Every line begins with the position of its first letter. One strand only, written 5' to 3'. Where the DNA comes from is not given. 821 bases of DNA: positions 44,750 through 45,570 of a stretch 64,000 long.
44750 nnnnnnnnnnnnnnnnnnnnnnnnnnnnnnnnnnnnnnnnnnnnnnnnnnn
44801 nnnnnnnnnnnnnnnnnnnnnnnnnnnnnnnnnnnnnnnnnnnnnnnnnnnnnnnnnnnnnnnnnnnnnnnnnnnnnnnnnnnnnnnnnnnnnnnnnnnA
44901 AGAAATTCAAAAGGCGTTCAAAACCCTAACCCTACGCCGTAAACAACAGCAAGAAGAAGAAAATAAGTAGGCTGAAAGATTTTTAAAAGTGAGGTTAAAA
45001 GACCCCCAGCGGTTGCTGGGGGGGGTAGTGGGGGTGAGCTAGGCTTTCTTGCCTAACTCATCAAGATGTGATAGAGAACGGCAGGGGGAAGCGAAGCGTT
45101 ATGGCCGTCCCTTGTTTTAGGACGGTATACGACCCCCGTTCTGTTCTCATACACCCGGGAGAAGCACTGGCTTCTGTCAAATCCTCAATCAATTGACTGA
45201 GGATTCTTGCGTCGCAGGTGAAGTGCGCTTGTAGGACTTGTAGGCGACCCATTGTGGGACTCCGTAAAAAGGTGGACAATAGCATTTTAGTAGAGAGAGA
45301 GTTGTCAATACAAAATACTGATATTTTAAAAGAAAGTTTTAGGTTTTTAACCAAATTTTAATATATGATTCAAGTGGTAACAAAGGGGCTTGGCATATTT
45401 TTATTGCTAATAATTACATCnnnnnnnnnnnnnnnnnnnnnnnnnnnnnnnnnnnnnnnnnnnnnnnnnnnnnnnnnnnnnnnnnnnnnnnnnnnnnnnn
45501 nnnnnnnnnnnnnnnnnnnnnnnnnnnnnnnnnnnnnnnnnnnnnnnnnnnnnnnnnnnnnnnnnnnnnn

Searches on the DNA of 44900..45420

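Call 8: search_rna_families(source=window, start=44900, end=45420, threshold=evalue, max_evalue=10, show_alignments=3)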
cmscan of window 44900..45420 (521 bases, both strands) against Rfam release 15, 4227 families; matches with E-value up to 10: 11.
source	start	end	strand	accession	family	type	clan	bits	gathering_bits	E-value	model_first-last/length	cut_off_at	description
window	44948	45017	+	RF00203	snoR160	Gene; snRNA; snoRNA; CD-box;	-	19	42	3.6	1-80/80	no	Small nucleolar RNA R160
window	45070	45150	+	RF03620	mir-1233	Gene; miRNA;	-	16.3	87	5.4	1-82/82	no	mir-1233 microRNA precursor family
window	45266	45340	-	RF02701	PsrR1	Gene; sRNA;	-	15.8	42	2.7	1-79/79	no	Photosynthesis regulatory RNA1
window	45051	45169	-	RF04164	MIR1507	Gene; miRNA;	-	15.4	73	1.7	1-107/107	no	MIR1507 microRNA precursor family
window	45323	45382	+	RF02060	STnc410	Gene; sRNA;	-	13.6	50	2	1-158/158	no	Enterobacterial sRNA STnc410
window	45252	45328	+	RF00370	sroD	Gene; sRNA;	-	13.5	50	7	1-86/86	no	sroD RNA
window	45165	45248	+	RF01929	bxd_1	Gene; lncRNA;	-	13.3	75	2.1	1-86/86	no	Bithoraxoid conserved region 1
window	45141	45220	-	RF01929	bxd_1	Gene; lncRNA;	-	13.1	75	2.2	1-86/86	no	Bithoraxoid conserved region 1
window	45273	45342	+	RF03027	RT-6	Gene; sRNA;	-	12.3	46.7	6.6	1-75/75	no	RT-6 RNA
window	45125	45277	-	RF02170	PVT1_7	Gene; lncRNA;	-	11.6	80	8.2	1-137/137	no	Pvt1 oncogene conserved region 7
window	44965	45044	-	RF01986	ZEB2_AS1_3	Gene; lncRNA;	-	10.8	55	9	1-100/100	no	ZEB2 antisense RNA 1 conserved region 3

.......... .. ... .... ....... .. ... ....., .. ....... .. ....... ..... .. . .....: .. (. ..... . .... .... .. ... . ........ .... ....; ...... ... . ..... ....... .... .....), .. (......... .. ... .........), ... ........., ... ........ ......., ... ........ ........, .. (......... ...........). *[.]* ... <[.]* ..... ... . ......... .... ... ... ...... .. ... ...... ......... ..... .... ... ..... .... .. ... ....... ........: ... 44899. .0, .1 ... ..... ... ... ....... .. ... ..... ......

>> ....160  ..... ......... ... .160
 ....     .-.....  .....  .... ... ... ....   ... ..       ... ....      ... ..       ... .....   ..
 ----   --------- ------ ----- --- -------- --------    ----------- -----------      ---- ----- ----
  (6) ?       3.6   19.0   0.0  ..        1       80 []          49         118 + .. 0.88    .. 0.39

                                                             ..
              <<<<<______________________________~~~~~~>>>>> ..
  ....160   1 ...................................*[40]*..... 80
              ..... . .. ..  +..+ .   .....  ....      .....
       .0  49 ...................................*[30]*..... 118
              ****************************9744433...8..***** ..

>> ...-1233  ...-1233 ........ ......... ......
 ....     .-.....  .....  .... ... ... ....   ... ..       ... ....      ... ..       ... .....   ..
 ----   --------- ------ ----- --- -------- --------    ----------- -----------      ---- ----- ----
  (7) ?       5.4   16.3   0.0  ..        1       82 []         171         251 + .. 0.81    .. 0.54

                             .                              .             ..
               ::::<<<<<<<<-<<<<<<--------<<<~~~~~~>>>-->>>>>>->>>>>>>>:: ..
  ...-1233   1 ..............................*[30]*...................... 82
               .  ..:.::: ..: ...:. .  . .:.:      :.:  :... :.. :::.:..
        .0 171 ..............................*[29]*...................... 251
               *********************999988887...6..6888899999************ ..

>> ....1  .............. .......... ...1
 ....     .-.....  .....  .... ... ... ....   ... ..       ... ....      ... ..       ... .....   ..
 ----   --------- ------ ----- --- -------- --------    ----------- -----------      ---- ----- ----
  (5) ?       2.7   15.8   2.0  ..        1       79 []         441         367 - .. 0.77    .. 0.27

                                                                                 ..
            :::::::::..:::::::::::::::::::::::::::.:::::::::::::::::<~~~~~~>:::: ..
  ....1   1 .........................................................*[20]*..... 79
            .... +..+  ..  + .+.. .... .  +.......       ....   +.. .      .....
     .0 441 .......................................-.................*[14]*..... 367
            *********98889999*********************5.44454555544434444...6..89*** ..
